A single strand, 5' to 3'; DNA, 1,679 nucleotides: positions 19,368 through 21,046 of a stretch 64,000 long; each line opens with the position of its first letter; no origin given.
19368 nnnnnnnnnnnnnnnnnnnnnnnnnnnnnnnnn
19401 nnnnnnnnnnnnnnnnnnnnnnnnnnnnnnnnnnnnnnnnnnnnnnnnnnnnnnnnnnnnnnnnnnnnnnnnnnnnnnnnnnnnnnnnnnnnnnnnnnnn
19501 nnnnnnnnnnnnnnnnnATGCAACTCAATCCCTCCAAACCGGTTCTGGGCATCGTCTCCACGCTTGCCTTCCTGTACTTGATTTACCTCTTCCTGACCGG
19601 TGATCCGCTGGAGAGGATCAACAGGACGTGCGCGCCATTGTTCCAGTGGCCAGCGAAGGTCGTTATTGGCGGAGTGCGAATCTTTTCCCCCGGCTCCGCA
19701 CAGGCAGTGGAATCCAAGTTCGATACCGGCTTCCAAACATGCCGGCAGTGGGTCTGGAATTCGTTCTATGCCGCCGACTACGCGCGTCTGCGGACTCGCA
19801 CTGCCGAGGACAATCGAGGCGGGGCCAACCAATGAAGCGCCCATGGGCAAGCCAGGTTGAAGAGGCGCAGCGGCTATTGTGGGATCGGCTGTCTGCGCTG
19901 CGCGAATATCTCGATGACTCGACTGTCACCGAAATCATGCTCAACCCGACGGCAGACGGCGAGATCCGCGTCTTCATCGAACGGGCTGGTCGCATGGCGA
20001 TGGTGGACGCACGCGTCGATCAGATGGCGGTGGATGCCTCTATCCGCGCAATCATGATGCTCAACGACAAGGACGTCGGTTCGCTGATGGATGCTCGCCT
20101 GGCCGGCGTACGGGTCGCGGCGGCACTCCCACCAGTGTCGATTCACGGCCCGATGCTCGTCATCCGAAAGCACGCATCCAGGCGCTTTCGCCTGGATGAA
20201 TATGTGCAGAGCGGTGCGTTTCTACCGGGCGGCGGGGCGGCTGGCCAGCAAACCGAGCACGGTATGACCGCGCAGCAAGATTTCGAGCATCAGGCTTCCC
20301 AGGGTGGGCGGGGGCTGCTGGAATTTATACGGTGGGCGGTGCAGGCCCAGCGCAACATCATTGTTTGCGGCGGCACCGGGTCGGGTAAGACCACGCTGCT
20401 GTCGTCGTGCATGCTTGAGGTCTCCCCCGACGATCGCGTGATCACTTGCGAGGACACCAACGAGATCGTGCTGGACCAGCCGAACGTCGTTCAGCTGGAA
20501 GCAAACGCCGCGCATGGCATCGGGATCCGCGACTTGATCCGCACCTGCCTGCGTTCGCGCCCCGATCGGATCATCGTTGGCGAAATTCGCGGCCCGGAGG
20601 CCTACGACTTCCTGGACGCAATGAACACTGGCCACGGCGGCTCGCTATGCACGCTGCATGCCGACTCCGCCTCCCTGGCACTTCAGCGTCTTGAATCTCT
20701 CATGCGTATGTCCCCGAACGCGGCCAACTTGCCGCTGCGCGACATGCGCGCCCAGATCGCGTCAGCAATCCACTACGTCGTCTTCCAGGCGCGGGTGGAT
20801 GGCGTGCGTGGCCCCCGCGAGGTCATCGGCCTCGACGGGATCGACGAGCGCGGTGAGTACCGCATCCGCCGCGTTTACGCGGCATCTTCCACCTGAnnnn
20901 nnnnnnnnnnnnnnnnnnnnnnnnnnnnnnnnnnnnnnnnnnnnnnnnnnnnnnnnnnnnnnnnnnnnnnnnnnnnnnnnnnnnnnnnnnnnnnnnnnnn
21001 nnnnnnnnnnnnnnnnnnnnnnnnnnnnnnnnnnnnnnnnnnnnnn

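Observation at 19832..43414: Trb-type T4SS operon fused head-to-tail with a type IVb thin-pilus (PilL-N-O-P-Q-R-S-T-V-like) cluster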

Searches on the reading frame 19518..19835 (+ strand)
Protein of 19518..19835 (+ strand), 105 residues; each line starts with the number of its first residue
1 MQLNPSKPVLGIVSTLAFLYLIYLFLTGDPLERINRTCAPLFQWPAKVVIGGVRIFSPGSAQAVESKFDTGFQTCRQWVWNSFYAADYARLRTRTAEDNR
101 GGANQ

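Call 49: search_protein_families(library=pfam, proteins=[window:19518-19835:+], max_evalue=0.01)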
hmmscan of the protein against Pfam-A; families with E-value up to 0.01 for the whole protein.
window:19518-19835:+ (105 aa): 0 families

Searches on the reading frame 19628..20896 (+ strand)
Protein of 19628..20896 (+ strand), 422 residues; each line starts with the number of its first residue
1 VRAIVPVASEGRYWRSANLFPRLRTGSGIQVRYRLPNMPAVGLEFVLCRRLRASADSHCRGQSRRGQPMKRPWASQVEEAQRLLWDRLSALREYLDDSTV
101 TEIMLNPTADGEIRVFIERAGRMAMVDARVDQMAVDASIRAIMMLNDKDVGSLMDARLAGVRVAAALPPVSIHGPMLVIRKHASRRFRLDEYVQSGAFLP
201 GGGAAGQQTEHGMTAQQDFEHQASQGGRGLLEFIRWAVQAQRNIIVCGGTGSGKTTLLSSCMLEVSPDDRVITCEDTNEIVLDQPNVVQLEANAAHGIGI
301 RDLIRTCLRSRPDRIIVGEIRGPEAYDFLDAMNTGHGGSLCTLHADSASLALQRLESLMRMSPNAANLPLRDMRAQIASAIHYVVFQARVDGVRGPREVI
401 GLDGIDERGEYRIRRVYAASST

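Call 3: search_protein_families(library=pfam, proteins=[window:19628-20896:+], max_evalue=0.01)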
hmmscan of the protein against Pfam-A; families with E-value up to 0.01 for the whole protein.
window:19628-20896:+ (422 aa): 7 families
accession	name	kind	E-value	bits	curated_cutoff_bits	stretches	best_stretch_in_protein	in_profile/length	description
PF00437.27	T2SSE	-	1e-39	136.7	24.9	1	231-387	132-275/370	Type II/IV secretion system protein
PF13481.12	AAA_25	-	0.0013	18.8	27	0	240-290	32-78/195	AAA domain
PF13401.12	AAA_22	-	0.0038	18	27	0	240-275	4-40/130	AAA domain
PF00005.33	ABC_tran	-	0.0041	18.2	25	1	234-275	4-45/137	ABC transporter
PF00270.35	DEAD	-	0.0054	16.9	26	0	239-286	12-63/167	DEAD/DEAH box helicase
PF01580.24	FtsK_SpoIIIE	-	0.0072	16.2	24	0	240-263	39-61/221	FtsK/SpoIIIE family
PF25199.1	nSTAND_NTPase5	-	0.009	16.3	34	0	236-283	36-85/145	Novel STAND NTPase 5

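Call 15: search_protein_families(library=ncbifam, proteins=[window:19832-20896:+], max_evalue=0.01)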
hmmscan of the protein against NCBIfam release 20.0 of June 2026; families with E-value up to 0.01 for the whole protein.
window:19832-20896:+ (354 aa): 26 families (the best 25 are shown)
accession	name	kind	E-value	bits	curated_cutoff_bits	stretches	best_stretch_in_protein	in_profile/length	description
TIGR02788.1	VirB11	equivalog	2e-63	214.3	249.95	1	26-330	1-305/308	P-type DNA transfer ATPase VirB11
TIGR02782.1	TrbB_P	equivalog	8.2e-61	205.9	304.55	2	164-344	127-302/303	P-type conjugative transfer ATPase TrbB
NF010469.0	PRK13894.1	subfamily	7.3e-56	189.8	508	2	164-347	140-319/320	conjugal transfer ATPase TrbB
TIGR03819.1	heli_sec_ATPase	hypoth_equivalog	1.3e-52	179.1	373.15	2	162-329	167-333/340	TadA family conjugal transfer-associated ATPase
NF010475.0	PRK13900.1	equivalog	7.7e-51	173.1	389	1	20-323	12-313/333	type IV secretion system ATPase VirB11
NF010407.0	PRK13833.1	subfamily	9.1e-47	160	499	2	165-346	136-311/323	conjugal transfer protein TrbB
NF010425.0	PRK13851.1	equivalog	3.3e-34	118.3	461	1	15-320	6-314/344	type IV secretion system protein VirB11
NF058587.1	archaellum_moto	equivalog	2e-26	92.8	550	1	168-289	270-395/527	archaellum flagellar ATPase motor FlaI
NF041000.1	ATPase_ComGA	equivalog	5e-22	78.2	300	1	170-291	125-246/267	competence type IV pilus ATPase ComGA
NF007755.0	PRK10436.1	equivalog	7.7e-17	61.1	617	1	165-290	211-335/465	type II secretion system protein GspE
NF053672.1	bindosome_BasE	exception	3.5e-16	59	1000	1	171-291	268-392/512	bindosome assembly system ATPase subunit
NF053534.1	T4PilAsmATPsTfpB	equivalog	4.6e-16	58.3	850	1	173-290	336-452/584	type IV pilus assembly ATPase TfpB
TIGR02525.1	plasmid_TraJ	equivalog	1.6e-15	57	368.3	1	177-330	153-306/372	plasmid transfer ATPase TraJ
TIGR02538.1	type_IV_pilB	equivalog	1.7e-15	56.7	675.65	1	172-289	315-431/564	type IV-A pilus assembly ATPase PilB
TIGR02533.1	type_II_gspE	equivalog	2.9e-15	55.9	630.25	1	175-288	245-357/486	type II secretion system ATPase GspE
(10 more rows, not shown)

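Call 60: find_homologous_proteins(query=window:19832-20896:+, max_evalue=1e-60)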
Query window:19832-20896:+ (354 aa): 132 proteins with E <= 1e-60 among 8000 candidates; the best 120 are listed.
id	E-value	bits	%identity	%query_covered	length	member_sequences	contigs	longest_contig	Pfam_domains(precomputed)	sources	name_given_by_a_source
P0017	4.0e-223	758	96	100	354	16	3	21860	PF00437.27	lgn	-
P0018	3.5e-137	475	65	96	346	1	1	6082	PF00437.27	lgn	-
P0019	2.3e-135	469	63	97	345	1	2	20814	PF00437.27,PF13191.13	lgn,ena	-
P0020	1.0e-133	464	62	96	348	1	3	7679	PF00437.27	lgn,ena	-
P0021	2.1e-133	463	64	97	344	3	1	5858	PF00437.27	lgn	-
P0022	1.4e-132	460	63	99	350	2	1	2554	PF00437.27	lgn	-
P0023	1.6e-132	460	62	96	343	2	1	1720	PF00437.27,PF13191.13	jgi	jgi:Flp pilus assembly CpaF family ATPase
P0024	2.8e-132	459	63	97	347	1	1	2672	PF00437.27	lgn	-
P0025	5.0e-132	458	62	96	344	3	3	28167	PF00437.27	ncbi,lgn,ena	-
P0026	8.1e-132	458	64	96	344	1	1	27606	PF00437.27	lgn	-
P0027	2.1e-131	456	63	97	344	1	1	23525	PF00437.27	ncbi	-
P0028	8.1e-130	451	62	99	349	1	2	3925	PF00437.27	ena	-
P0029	8.3e-130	451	61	96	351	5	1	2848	PF00437.27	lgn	-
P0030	3.2e-129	449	62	96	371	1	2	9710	PF00437.27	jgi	jgi:pilus assembly protein CpaF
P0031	1.5e-128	447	61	95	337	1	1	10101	PF00437.27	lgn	-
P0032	5.4e-128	445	61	96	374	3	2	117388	PF00437.27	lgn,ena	-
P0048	3.5e-123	429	59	96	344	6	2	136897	PF00437.27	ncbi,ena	-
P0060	2.5e-120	420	59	95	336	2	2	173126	PF00437.27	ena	-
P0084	2.0e-109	384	54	96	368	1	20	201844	PF00437.27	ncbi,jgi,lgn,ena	jgi:Flp pilus assembly CpaF family ATPase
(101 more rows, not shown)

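Call 61: find_encoding_contigs(protein=P0017, flank=10000, max_places=3)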
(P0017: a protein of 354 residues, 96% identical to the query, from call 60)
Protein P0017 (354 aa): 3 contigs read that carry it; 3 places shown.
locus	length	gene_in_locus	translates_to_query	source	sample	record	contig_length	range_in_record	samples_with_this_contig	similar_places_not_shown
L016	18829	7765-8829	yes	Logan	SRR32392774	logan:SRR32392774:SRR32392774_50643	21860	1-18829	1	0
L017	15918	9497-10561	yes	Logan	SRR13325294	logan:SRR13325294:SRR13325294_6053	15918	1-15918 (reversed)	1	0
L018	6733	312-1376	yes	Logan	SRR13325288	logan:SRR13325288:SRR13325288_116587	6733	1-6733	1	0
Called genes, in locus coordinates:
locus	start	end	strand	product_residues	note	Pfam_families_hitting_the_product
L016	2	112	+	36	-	?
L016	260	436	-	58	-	-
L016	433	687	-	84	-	-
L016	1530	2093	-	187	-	-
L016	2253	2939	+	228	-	PF01464:SLT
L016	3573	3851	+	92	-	PF04480:DUF559, PF18741:MTES_1575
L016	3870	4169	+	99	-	PF00216:Bac_DNA_binding, PF18291:HU-HIG (weak)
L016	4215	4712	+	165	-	PF01258:zf-dskA_traR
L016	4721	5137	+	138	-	-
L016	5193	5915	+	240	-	-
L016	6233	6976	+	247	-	-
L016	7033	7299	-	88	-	-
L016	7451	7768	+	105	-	-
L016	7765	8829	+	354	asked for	PF00437:T2SSE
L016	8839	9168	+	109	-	-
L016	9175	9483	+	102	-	-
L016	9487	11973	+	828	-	PF27097:VirB4_TrbE_N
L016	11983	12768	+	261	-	-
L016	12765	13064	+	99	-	-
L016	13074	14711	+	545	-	PF04610:TrbL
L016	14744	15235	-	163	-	-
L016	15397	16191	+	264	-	PF04335:VirB8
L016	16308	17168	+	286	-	PF03524:CagX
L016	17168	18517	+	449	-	PF03743:TrbI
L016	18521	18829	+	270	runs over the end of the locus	-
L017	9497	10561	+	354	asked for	PF00437:T2SSE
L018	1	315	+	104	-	?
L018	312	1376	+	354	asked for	PF00437:T2SSE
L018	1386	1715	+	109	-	-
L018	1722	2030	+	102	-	-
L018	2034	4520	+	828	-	PF27097:VirB4_TrbE_N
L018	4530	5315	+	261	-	-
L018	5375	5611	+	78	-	-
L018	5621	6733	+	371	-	?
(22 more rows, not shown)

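Call 62: find_encoding_contigs(protein=P0032, flank=10000, max_places=1)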
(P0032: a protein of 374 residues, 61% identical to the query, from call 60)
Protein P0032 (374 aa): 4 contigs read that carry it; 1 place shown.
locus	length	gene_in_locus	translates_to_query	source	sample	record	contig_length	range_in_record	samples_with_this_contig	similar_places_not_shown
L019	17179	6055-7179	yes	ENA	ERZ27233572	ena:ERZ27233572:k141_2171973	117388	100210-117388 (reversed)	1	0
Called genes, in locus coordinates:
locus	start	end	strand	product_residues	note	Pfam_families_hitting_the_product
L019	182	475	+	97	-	-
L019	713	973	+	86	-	-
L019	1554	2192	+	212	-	-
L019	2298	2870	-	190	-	-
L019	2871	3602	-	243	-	-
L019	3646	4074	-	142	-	-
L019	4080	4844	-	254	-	-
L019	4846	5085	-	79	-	-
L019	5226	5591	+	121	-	-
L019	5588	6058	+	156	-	PF01464:SLT, PF18896:SLT_3 (weak)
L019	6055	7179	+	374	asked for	PF00437:T2SSE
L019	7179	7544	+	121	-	-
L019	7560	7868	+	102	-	PF05101:VirB3 (weak)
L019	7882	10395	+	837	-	PF27097:VirB4_TrbE_N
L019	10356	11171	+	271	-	-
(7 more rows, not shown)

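Call 63: find_encoding_contigs(protein=P0048, flank=10000, max_places=1)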
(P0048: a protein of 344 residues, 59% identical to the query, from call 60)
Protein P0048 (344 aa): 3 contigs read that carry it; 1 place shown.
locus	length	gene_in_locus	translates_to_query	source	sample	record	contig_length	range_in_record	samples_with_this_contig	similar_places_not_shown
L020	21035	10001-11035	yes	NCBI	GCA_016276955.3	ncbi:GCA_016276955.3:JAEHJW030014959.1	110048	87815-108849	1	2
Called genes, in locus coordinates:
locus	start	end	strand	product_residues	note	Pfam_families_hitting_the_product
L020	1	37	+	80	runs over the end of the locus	-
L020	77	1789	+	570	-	PF01807:Zn_ribbon_DnaG, PF08275:DNAG_N, PF01751:Toprim, PF13155:Toprim_2, PF13362:Toprim_3 (weak), PF13662:Toprim_4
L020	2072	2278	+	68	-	-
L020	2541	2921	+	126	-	-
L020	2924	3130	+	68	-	-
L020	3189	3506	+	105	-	-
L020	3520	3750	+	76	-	-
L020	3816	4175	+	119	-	-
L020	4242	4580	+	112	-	-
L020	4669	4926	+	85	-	-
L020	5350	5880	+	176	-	-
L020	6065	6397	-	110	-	PF21716:dnstrm_HI1420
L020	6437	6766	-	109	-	PF15731:MqsA_antitoxin (weak), PF01381:HTH_3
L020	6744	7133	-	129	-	PF06296:RelE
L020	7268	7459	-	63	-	-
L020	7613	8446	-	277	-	-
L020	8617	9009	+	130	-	PF05433:Rick_17kDa_Anti (weak)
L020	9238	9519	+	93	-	-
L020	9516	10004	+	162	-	PF01464:SLT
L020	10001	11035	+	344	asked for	PF00437:T2SSE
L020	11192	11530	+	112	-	-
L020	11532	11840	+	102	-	-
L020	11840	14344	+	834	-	PF27097:VirB4_TrbE_N, PF03135:CagE_TrbE_VirB (faint)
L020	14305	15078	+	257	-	-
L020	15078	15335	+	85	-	-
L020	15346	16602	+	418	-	PF04610:TrbL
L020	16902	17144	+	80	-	-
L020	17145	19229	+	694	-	PF20720:nSTAND3 (faint), PF05673:DUF815 (faint), PF01695:IstB_IS21 (faint), PF02367:TsaE (faint), PF00004:AAA, PF05496:RuvB_N (weak), PF00004:AAA, PF13521:AAA_28 (weak), +14 more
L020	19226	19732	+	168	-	PF15524:Ntox17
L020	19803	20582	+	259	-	-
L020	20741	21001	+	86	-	-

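Call 87: find_encoding_contigs(protein=P0084, flank=10000, max_places=1)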
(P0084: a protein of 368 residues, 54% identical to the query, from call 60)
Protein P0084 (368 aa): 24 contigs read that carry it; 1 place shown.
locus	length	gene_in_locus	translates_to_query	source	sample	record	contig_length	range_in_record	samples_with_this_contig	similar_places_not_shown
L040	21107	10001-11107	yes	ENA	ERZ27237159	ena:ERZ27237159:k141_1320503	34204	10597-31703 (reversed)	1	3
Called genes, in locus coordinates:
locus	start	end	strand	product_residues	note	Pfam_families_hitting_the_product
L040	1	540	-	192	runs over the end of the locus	PF13274:SocA_Panacea (weak)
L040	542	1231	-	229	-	-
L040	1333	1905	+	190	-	PF01553:Acyltransferase (weak)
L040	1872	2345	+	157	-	-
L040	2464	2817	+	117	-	-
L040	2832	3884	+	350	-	-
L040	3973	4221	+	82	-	-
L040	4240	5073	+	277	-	-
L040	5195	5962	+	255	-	-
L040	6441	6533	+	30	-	-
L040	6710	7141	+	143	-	-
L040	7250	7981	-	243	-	PF00929:RNase_T, PF13482:RNase_H_2 (weak)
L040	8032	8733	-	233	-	-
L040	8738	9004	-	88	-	-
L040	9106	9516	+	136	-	-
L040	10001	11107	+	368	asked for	PF00437:T2SSE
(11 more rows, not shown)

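Call 88: find_encoding_contigs(protein=P0060, flank=10000, max_places=1)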
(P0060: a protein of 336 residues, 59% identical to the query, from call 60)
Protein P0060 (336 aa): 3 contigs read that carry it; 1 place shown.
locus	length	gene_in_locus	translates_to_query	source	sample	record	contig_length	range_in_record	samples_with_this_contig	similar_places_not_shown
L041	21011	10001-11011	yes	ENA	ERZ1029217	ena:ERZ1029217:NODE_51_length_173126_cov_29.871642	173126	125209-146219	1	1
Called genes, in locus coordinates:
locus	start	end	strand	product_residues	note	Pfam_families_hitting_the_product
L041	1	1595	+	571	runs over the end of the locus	PF01807:Zn_ribbon_DnaG, PF13362:Toprim_3 (faint), PF08275:DNAG_N, PF01751:Toprim, PF13155:Toprim_2, PF13662:Toprim_4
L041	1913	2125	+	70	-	-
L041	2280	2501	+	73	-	-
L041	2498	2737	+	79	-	-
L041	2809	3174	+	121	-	-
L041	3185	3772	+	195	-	PF05869:Dam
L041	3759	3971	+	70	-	-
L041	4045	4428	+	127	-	-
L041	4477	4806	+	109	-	-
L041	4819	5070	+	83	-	-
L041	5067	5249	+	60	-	-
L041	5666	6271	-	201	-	-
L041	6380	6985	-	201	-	PF13091:PLDc_2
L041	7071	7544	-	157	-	PF05433:Rick_17kDa_Anti (weak)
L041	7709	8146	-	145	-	-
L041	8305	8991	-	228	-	PF26211:Phage_phiTE_072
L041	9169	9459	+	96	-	-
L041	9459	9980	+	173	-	PF01464:SLT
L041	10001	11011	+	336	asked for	PF00437:T2SSE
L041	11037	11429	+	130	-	-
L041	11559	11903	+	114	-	-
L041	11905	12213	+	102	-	PF05101:VirB3 (weak)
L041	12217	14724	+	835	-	PF27097:VirB4_TrbE_N, PF03135:CagE_TrbE_VirB (faint)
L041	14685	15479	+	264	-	-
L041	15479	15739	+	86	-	-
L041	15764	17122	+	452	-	PF04610:TrbL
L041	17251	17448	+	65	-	-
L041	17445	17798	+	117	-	-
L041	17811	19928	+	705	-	PF01695:IstB_IS21 (faint), PF25199:nSTAND_NTPase5 (faint), PF01057:Parvo_NS1 (faint), PF02367:TsaE (faint), PF00004:AAA, PF00004:AAA, PF05496:RuvB_N (weak), PF13521:AAA_28 (weak), +12 more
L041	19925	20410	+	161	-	PF15524:Ntox17 (weak)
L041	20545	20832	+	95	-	-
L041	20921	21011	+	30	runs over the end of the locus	-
